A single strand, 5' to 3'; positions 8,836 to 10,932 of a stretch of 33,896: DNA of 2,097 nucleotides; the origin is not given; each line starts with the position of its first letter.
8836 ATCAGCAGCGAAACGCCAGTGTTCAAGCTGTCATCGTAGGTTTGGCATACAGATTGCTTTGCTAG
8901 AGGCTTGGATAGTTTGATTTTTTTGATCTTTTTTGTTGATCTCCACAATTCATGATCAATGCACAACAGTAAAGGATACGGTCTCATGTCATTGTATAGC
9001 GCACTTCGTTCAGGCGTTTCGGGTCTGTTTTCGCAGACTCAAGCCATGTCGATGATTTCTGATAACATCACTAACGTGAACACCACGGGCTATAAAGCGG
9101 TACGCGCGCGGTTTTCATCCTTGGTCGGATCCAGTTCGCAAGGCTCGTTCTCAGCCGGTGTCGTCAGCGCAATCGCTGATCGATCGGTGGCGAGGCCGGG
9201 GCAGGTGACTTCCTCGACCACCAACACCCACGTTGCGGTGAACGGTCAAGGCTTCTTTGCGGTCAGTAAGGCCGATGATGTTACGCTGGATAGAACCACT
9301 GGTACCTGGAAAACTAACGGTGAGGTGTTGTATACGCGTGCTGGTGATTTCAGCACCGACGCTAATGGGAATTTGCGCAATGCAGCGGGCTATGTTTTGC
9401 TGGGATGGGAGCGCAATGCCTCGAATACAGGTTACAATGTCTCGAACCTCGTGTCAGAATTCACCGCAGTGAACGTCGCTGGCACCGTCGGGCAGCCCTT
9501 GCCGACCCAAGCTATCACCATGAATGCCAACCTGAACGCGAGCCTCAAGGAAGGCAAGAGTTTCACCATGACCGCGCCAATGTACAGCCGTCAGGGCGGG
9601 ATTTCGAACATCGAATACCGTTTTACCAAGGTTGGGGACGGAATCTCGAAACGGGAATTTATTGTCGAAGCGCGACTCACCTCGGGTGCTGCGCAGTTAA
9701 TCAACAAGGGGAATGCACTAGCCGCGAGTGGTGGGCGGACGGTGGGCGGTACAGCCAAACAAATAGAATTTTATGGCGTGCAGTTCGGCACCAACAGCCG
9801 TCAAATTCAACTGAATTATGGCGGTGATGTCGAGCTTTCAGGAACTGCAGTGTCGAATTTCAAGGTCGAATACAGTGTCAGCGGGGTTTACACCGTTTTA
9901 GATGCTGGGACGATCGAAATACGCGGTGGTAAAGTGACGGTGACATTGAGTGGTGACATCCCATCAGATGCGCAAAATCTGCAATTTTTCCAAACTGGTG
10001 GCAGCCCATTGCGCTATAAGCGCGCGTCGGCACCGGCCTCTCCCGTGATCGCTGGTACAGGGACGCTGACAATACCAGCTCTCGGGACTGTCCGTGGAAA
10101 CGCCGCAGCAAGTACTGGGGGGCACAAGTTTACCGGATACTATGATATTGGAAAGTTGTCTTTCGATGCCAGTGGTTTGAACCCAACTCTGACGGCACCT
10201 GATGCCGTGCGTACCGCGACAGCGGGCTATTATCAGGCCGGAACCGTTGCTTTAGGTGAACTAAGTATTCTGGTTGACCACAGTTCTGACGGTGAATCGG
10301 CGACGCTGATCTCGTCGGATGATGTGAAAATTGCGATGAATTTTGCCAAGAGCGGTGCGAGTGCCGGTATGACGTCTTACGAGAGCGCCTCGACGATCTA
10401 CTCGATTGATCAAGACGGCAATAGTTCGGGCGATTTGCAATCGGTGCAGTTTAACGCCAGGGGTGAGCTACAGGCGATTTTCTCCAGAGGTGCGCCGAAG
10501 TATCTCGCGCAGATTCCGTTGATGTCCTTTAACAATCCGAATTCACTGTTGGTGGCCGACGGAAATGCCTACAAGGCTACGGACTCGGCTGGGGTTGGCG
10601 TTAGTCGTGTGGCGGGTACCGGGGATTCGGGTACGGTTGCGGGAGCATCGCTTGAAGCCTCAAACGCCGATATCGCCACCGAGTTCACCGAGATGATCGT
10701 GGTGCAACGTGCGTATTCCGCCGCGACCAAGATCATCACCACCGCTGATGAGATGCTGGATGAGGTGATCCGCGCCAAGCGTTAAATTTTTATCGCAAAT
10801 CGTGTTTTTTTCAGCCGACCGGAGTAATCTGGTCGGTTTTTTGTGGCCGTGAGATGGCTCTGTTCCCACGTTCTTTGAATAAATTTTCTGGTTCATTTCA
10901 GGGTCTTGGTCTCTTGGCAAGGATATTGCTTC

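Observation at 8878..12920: Two tandem flgE hook paralogs, independently promoted, with conserved termini and unrelated central domains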

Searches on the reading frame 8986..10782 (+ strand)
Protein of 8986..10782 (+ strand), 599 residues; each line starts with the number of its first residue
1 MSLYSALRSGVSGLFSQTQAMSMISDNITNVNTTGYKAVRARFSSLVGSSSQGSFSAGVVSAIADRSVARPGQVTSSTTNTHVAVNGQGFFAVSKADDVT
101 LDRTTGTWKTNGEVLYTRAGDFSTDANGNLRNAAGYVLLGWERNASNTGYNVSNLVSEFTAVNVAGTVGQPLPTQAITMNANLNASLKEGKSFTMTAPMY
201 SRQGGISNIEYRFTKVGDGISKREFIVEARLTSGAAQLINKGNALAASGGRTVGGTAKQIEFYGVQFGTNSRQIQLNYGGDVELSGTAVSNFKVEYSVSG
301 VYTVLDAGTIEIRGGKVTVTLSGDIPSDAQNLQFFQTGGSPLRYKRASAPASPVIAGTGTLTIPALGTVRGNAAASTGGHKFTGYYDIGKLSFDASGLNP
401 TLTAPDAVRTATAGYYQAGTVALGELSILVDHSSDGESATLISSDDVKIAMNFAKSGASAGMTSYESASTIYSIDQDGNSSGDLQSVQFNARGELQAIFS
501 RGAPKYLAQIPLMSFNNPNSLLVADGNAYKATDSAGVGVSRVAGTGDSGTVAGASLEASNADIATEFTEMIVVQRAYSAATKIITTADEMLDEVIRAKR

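Call 4: search_protein_families(library=pfam, proteins=[window:8986-10782:+], max_evalue=0.01)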
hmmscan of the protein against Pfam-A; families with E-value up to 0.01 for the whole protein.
window:8986-10782:+ (599 aa): 4 families
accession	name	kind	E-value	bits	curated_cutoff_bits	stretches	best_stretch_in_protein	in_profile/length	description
PF06429.18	Flg_bbr_C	-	3.3e-15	55.8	23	1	555-596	4-45/46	Flagellar basal body rod FlgEFG protein C-terminal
PF22692.1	LlgE_F_G_D1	-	1.3e-08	35.3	27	1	110-149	13-44/64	Flagellar hook protein FlgE/F/G D1 domain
PF00460.25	Flg_bb_rod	-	2.3e-08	34.2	20.7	1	7-37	1-31/31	Flagella basal body rod protein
PF07559.19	FlgE_D2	-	0.0071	17.3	22.7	1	385-478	74-141/142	Flagellar basal body protein FlaE D2 domain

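Call 11: find_homologous_proteins(query=window:8986-10782:+)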
Query window:8986-10782:+ (599 aa): 331 proteins with E <= 0.001 among 8000 candidates; the best 120 are listed.
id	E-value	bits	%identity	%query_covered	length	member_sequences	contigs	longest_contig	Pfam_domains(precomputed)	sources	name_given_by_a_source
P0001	0.0e+0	1268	100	100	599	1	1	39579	PF06429.19,PF00460.26,PF22692.2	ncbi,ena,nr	ncbi:MAG: flagellar hook-basal body complex protein [Alphaproteobacteria bacterium]|nr:flagellar hoo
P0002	1.2e-289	980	76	100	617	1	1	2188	PF06429.19,PF00460.26,PF22692.2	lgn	-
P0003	3.7e-289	978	73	100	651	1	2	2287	PF06429.19,PF00460.26,PF22692.2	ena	-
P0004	2.6e-277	939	74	100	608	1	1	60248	PF06429.19,PF00460.26,PF22692.2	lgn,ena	-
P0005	3.8e-269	912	70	100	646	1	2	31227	PF06429.19,PF00460.26,PF22692.2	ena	-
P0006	8.4e-234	795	66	100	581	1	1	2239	PF06429.19,PF00460.26,PF22692.2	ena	-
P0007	2.6e-208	711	60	100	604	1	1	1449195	PF06429.19,PF00460.26,PF22692.2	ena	-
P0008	6.0e-183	628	53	100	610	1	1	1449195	PF06429.19,PF00460.26,PF22692.2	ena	-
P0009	1.4e-163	564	48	100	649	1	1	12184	PF06429.19,PF00460.26,PF22692.2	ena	-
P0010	2.2e-106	375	39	100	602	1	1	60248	PF06429.19,PF00460.26,PF22692.2,PF07559.20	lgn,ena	-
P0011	9.6e-100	353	38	100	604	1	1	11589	PF06429.19,PF00460.26,PF22692.2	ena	-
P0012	3.4e-98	348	38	100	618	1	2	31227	PF06429.19,PF00460.26,PF22692.2,PF07559.20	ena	-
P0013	4.0e-98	348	37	100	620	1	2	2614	PF06429.19,PF00460.26,PF22692.2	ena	-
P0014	2.5e-96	342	38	100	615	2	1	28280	PF06429.19,PF00460.26,PF22692.2,PF07559.20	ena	-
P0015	1.9e-90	322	46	36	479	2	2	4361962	PF06429.19,PF00460.26,PF22692.2,PF07559.20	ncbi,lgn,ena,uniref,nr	ncbi:flagellar hook protein FlgE [Aestuariispira ectoiniformans]|uniref:flagellar hook protein FlgE 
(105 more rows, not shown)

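Call 12: find_encoding_contigs(protein=P0004, flank=8000, max_places=3)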
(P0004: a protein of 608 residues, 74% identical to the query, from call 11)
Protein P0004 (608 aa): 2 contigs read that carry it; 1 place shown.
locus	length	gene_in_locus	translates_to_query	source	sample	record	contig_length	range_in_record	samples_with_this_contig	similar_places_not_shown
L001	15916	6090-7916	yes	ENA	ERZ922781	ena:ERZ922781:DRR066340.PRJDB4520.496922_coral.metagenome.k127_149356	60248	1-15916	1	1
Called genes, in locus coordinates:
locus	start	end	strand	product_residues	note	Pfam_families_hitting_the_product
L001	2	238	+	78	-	?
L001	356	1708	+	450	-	PF03109:ABC1, PF01636:APH (faint)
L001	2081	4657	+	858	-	PF02120:Flg_hook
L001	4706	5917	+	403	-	PF03963:FlgD, PF13861:FLgD_tudor (weak), PF13860:FlgD_ig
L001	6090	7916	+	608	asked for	PF00460:Flg_bb_rod, PF22692:LlgE_F_G_D1, PF06429:Flg_bbr_C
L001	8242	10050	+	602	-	PF00460:Flg_bb_rod, PF07559:FlgE_D2 (faint), PF22692:LlgE_F_G_D1 (weak), PF06429:Flg_bbr_C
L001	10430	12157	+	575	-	PF01514:YscJ_FliF, PF08345:YscJ_FliF_C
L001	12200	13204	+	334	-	PF03448:MgtE_N (faint), PF14842:FliG_N, PF14841:FliG_M, PF01706:FliG_C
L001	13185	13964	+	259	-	-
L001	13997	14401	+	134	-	PF01052:FliMN_C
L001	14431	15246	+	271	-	PF01618:MotA_ExbB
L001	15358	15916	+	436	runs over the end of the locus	PF00158:Sigma54_activat, PF14532:Sigma54_activ_2, PF07728:AAA_5, PF25601:AAA_lid_14, PF02954:HTH_8, PF18024:HTH_50 (weak)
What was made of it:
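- One source is a coral metagenome, which suggests a host-associated lifestyle (call 12).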

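Call 13: find_encoding_contigs(protein=P0007, flank=8000, max_places=3)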
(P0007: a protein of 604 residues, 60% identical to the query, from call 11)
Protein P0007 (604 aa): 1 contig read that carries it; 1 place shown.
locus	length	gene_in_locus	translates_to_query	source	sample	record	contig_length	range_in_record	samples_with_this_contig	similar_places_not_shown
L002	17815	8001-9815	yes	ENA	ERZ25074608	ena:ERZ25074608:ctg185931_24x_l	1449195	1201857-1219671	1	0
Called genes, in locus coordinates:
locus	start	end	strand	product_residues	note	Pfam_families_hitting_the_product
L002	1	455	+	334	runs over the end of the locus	PF02322:Cyt_bd_oxida_II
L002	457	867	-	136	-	-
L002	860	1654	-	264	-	PF03441:FAD_binding_7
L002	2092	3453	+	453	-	PF03109:ABC1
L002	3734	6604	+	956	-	PF02120:Flg_hook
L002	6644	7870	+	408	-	PF03963:FlgD, PF13861:FLgD_tudor (faint), PF13860:FlgD_ig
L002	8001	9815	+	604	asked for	PF00460:Flg_bb_rod, PF22692:LlgE_F_G_D1 (weak), PF06429:Flg_bbr_C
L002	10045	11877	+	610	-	PF00460:Flg_bb_rod, PF22692:LlgE_F_G_D1 (faint), PF06429:Flg_bbr_C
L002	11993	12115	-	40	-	-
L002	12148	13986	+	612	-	PF00460:Flg_bb_rod (weak), PF07559:FlgE_D2 (faint), PF22692:LlgE_F_G_D1 (weak), PF06429:Flg_bbr_C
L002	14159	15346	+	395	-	PF00155:Aminotran_1_2, PF01212:Beta_elim_lyase (weak)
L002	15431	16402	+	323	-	PF08240:ADH_N, PF16912:Glu_dehyd_C, PF00107:ADH_zinc_N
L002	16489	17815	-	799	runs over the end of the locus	-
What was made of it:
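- Copy number varies: two copies, or three in L002 (call 13).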

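Call 14: find_encoding_contigs(protein=P0005, flank=8000, max_places=3)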
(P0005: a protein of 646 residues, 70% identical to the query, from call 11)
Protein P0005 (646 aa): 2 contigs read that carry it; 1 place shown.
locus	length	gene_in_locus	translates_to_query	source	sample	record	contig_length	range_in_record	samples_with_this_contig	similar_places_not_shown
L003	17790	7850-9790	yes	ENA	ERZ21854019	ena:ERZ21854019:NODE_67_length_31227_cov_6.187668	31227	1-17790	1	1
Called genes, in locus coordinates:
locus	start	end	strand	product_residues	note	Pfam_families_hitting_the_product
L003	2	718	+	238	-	?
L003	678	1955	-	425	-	PF04932:Wzy_C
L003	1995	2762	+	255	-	PF03473:MOSC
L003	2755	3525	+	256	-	PF01513:NAD_kinase, PF20143:NAD_kinase_C (weak)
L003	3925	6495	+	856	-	PF02120:Flg_hook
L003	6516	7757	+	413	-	PF03963:FlgD, PF13861:FLgD_tudor (weak), PF13860:FlgD_ig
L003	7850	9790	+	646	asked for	PF00460:Flg_bb_rod, PF22692:LlgE_F_G_D1 (weak), PF06429:Flg_bbr_C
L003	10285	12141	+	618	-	PF00460:Flg_bb_rod, PF22692:LlgE_F_G_D1 (weak), PF07559:FlgE_D2 (weak), PF06429:Flg_bbr_C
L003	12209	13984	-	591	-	PF02518:HATPase_c, PF13589:HATPase_c_3, PF01119:DNA_mis_repair, PF08676:MutL_C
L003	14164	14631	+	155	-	-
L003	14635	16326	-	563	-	PF01368:DHH, PF02272:DHHA1, PF17768:RecJ_OB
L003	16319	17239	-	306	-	PF03320:FBPase_glpX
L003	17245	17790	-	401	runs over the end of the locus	PF01408:GFO_IDH_MocA (weak), PF03447:NAD_binding_3, PF00742:Homoserine_dh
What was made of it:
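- The two-gene unit is retained even where the downstream neighbours differ (calls 13, 14).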

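Call 23: find_related_loci(query=window:8986-10782:+, collection=genome_contigs, flank=8000)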
Query window:8986-10782:+ (599 aa) in genome_contigs; peptide patterns used: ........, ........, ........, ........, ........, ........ (x = any residue, [..] = any of these).
34 stretches matched a pattern; 4 encode a relative of the query (tblastn E <= 1e-3); 4 distinct loci.
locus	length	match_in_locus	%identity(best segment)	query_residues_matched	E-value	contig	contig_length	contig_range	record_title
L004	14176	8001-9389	40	1-599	4e-36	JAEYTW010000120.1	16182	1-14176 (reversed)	MAG: Proteobacteria bacterium isolate OH_CBlB_147 k127_886190, whole genome shotgun sequence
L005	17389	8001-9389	39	1-599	6e-34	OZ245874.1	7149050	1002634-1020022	MAG: Ferrovibrionaceae bacterium isolate 0e66bcf5-867a-4da0-8eac-4ee34a6bdae9 genome assembly, chromosome: 1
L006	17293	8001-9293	39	2-597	9e-27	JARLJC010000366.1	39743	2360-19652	MAG: Alphaproteobacteria bacterium isolate MAG_CA1 MetaCoAG_Bin_1_Anoxic_k141_2864327, whole genome shotgun sequence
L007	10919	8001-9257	33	1-599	1e-21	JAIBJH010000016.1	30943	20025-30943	MAG: Hyphomicrobiales bacterium isolate CR_Sed_300A_bin.91 scaffold_341, whole genome shotgun sequence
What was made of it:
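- Tried and rejected: The genome_contigs scan found no close relative among GTDB species representatives (best 40%, call 23).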

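Call 27: find_encoding_contigs(protein=P0001, flank=10000, max_places=3)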
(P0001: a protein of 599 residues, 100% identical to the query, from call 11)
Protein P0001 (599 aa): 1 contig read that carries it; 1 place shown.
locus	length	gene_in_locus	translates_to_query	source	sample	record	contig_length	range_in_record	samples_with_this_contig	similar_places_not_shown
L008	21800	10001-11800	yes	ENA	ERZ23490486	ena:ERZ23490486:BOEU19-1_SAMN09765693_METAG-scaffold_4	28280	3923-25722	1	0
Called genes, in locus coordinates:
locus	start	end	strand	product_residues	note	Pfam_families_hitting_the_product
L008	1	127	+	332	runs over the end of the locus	PF00849:PseudoU_synth_2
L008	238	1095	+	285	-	-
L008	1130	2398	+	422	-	-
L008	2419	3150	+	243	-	PF07542:ATP12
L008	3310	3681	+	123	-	PF01039:Carboxyl_trans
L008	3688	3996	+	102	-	PF01039:Carboxyl_trans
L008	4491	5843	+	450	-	PF03109:ABC1, PF01636:APH (faint)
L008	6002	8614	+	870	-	PF02120:Flg_hook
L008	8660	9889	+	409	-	PF03963:FlgD, PF13861:FLgD_tudor (faint), PF13860:FlgD_ig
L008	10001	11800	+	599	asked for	PF00460:Flg_bb_rod, PF22692:LlgE_F_G_D1, PF06429:Flg_bbr_C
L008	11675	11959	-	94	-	-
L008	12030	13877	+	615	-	PF00460:Flg_bb_rod, PF22692:LlgE_F_G_D1 (weak), PF07559:FlgE_D2 (weak), PF06429:Flg_bbr_C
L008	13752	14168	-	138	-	-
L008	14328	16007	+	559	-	PF01514:YscJ_FliF, PF08345:YscJ_FliF_C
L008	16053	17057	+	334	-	PF03448:MgtE_N (faint), PF14842:FliG_N, PF14841:FliG_M, PF01706:FliG_C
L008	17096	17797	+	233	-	-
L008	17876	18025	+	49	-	-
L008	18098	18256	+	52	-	-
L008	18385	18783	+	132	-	PF01052:FliMN_C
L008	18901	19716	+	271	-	PF01618:MotA_ExbB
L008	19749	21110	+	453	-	PF00158:Sigma54_activat, PF14532:Sigma54_activ_2, PF07728:AAA_5, PF25601:AAA_lid_14, PF02954:HTH_8, PF18024:HTH_50 (weak)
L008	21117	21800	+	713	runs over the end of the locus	PF00771:FHIPEP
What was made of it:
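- On FlgE flagellar hook protein: fliK-flgD-flgE1-flgE2 (calls 4, 12-14, 27).
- The array is old and retained. fliK-flgD-flgE1-flgE2 is present in the window/L008, L001 and L003, and with a third copy in L002 (calls 12-14, 27).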

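Call 38: search_solved_structures(query=window:8986-10782:+, max_evalue=0.001)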
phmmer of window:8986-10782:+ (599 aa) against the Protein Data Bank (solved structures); distinct sequences matched with E-value up to 0.001: 15.
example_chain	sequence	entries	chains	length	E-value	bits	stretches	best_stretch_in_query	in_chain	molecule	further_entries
5jxl_A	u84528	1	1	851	2e-32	115.9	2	446-598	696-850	flagellar hook protein FlgE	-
6jzt_A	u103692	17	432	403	8.4e-20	74.2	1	461-596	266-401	Flagellar hook protein FlgE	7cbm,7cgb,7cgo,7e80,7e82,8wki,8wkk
3a69_A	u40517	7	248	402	8.9e-20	74.1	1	461-596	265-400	Flagellar hook protein flgE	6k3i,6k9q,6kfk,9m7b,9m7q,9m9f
9yee_Ce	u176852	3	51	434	2.5e-19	72.7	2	439-587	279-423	Flagellar hook protein FlgE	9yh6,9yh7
5npy_A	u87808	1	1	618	8.9e-17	64.2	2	7-145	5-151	Flagellar basal body protein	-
5wrh_A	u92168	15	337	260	3.9e-16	62.1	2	501-594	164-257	Flagellar basal-body rod protein FlgG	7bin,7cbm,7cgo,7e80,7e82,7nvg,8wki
6jzr_A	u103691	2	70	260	8.5e-16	61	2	501-594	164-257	Flagellar basal-body rod protein FlgG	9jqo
8z5u_D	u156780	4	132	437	1.3e-14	57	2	451-594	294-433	Flagellar hook protein FlgE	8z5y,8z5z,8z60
5az4_A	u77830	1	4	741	3.4e-13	52.4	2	445-564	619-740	Flagellar hook subunit protein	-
8z5u_A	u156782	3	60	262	6.5e-13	51.5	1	486-593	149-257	Flagellar basal-body rod protein FlgG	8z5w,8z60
9yee_Ba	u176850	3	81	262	2.3e-11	46.4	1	503-593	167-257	Flagellar basal-body rod protein FlgG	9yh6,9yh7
1wlg_A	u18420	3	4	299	4.1e-11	45.5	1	461-564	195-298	Flagellar hook protein flgE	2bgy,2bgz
6ndx_B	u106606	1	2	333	1.4e-09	40.5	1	451-558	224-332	Flagellar hook protein FlgE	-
8z5s_m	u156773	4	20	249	3.4e-06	29.3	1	7-141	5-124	Flagellar basal-body rod protein FlgF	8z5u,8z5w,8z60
9yee_Ca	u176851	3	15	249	2.8e-05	26.3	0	7-140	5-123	Flagellar basal-body rod protein FlgF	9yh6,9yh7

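Call 43: predict_structure(alignment_id=A1)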
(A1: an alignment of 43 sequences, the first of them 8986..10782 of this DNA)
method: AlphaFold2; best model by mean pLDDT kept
length: 599 residues; sequences in the alignment: 43
mean_pLDDT: 78.2   pTM: 0.64
mean pLDDT of the five models: 78.2, 77.5, 77.1, 76.7, 73.3
residues with pLDDT >= 90: 225; 70-90: 220; 50-70: 58; < 50: 96
segments of 3 or more residues with pLDDT < 50: 1-65, 439-442, 559-569, 579-588, 597-599
pLDDT, mean of each block of 10 residues (from residue 1): 39 43 37 36 38 40 49 75 86 91 81 88 87 90 81 87 74 87 95 94 88 93 95 93 78 73 94 94 93 96 96 95 96 93 76 65 84 82 95 94 89 89 90 72 75 83 94 82 78 84 80 88 81 87 83 71 45 49 48 49
secondary structure, 60 per line:
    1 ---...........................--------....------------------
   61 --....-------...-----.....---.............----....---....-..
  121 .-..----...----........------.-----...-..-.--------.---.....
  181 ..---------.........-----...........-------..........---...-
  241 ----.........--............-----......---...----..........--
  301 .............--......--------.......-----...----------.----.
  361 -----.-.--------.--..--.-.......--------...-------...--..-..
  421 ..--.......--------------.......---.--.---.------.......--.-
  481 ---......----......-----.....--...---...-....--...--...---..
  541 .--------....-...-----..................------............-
elements in order: H4-30 E39-42 E63-66 E74-76 E82-86 E90-95 E99-102 E107-110 E114-117 E119-121 E129-131 E136-143 E176-182 E192-200 E206-216 E224-233 E237-239 E245-253 E256-267 E273-278 E282-284 E292-298 E301-313 E316-321 E330-336 E342-344 E386-392 E401-403 E419-422 E425-431 E446-452 E470-476 E484-489 E494-499 E505-509 E512-514 E522-525 E528-530 E539-541 E550-553 E555-557 H563-580 H587-598

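Call 47: fold_search(model_id=the predicted structure, library=pdb)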
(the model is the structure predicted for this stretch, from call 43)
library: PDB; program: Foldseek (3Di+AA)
matches with E <= 10: 900; with E <= 0.001: 27
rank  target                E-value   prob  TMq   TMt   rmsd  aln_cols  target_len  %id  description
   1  8z5y_D                7.6e-18  1.00  0.36  0.48  12.8       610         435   16  Cryo-EM structure of the L-hook of the polar flagellum (released 2025-10-22)
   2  9go6_1                7.0e-17  1.00  0.45  0.64   8.9       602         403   19  Salmonella hook-filament junction complex (released 2025-04-09)
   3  7cbm_DA               8.6e-16  1.00  0.46  0.66   9.3       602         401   19  Cryo-EM structure of the flagellar distal rod with partial hook from Salmonella (released 2021-04-28)
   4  5jxl                  2.1e-15  1.00  0.36  0.27  32.2       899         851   18  Cryo-EM structure of the flagellar hook of Campylobacter jejuni (released 2016-11-16)
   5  6k9q_Q                3.1e-15  1.00  0.46  0.66   8.6       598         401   19  Structure of the native supercoiled hook as a universal joint (released 2020-02-12)
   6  6jzt_A                3.2e-15  1.00  0.45  0.63   9.8       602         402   20  Structure of the bacterial flagellar hook from Salmonella typhimurium (released 2019-07-17)
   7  9u7y_FE               1.7e-14  1.00  0.43  0.65   8.4       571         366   18  Structure of the tip region of the intial complex in bacterial flagellar filament assembly at 3.68 angstroms resoluti (released 2026-04-01)
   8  3a69                  3.4e-14  1.00  0.40  0.64   7.4       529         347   17  Atomic model of the bacterial flagellar hook based on docking an X-ray derived structure and terminal two alpha-helices  (released 2009-12-15)
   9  9u7y_FI               3.6e-13  1.00  0.41  0.65   9.6       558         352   18  Structure of the tip region of the intial complex in bacterial flagellar filament assembly at 3.68 angstroms resoluti (released 2026-04-01)
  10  1wlg_A                1.2e-12  1.00  0.33  0.61   7.3       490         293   16  Crystal structure of FlgE31, a major fragment of the hook protein (released 2004-11-02)
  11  9u7y_FA               1.6e-12  1.00  0.41  0.66   8.8       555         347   17  Structure of the tip region of the intial complex in bacterial flagellar filament assembly at 3.68 angstroms resoluti (released 2026-04-01)
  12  9u7y_FB               4.0e-12  1.00  0.37  0.60  13.8       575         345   17  Structure of the tip region of the intial complex in bacterial flagellar filament assembly at 3.68 angstroms resoluti (released 2026-04-01)
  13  9u7y_FC               2.4e-11  1.00  0.40  0.68   8.0       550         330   18  Structure of the tip region of the intial complex in bacterial flagellar filament assembly at 3.68 angstroms resoluti (released 2026-04-01)
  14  5npy                  2.7e-10  1.00  0.31  0.38  20.0       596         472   13  Crystal structure of Helicobacter pylori flagellar hook protein FlgE2 (released 2017-11-15)
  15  5az4_A                5.0e-10  1.00  0.28  0.24  28.9       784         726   14  Crystal structure of a 79KDa fragment of FlgE, the hook protein from Campylobacter jejuni (released 2016-10-05)
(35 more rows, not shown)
